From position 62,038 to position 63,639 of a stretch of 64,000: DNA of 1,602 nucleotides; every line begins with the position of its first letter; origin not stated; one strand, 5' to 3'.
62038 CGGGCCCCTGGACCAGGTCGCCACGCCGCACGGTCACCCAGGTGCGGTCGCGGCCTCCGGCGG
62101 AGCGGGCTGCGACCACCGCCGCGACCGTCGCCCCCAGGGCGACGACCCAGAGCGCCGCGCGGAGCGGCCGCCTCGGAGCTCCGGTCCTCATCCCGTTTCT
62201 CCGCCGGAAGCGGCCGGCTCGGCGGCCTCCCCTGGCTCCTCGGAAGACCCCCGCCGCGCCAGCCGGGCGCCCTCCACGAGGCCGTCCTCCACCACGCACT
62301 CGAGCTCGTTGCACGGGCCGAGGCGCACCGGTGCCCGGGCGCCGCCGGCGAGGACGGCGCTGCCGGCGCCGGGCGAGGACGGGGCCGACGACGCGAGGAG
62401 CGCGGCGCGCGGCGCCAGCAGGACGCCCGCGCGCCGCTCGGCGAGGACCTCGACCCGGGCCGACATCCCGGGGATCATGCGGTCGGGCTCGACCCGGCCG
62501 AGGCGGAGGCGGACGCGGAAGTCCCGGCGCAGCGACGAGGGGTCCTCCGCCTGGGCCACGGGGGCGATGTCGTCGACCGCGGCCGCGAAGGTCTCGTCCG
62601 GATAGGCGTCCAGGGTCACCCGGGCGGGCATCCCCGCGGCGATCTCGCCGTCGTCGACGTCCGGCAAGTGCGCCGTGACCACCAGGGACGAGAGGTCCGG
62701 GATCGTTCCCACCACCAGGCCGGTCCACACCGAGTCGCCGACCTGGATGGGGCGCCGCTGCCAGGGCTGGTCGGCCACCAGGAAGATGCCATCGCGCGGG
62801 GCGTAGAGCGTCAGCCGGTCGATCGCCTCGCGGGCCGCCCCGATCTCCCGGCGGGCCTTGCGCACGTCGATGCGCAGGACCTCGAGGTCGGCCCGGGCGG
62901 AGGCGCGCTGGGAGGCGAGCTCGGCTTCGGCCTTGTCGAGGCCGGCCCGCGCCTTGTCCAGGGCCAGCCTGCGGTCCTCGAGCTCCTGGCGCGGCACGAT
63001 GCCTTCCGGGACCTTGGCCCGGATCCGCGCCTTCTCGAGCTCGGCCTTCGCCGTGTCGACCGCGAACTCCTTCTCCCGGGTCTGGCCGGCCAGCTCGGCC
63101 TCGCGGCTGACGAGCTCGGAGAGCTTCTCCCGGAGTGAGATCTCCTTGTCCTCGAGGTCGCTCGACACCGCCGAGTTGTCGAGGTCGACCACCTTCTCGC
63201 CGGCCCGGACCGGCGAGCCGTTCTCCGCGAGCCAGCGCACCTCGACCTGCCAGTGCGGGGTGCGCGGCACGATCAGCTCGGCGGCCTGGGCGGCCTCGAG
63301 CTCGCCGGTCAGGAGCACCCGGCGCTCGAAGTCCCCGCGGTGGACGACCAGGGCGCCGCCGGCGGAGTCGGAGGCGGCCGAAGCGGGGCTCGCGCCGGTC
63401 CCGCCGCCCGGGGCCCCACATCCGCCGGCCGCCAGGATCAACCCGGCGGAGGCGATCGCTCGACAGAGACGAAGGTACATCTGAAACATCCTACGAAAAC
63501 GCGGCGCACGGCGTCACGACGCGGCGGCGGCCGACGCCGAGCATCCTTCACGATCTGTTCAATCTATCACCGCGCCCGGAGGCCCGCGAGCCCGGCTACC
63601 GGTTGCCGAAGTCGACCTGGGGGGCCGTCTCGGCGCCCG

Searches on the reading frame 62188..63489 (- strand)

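Call 17: search_protein_families(library=pfam, proteins=[window:62188-63489:-], max_evalue=0.001)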
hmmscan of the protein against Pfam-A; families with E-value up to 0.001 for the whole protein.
window:62188-63489:- (433 aa): 2 families
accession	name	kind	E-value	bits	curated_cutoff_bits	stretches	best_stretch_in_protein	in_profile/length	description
PF16576.10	HlyD_D23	-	4.7e-13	49.3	30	1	183-330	77-201/214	Barrel-sandwich domain of CusB or HlyD membrane-fusion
PF13437.12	HlyD_3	-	4e-07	31.2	22.2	1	227-320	1-87/106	HlyD family secretion protein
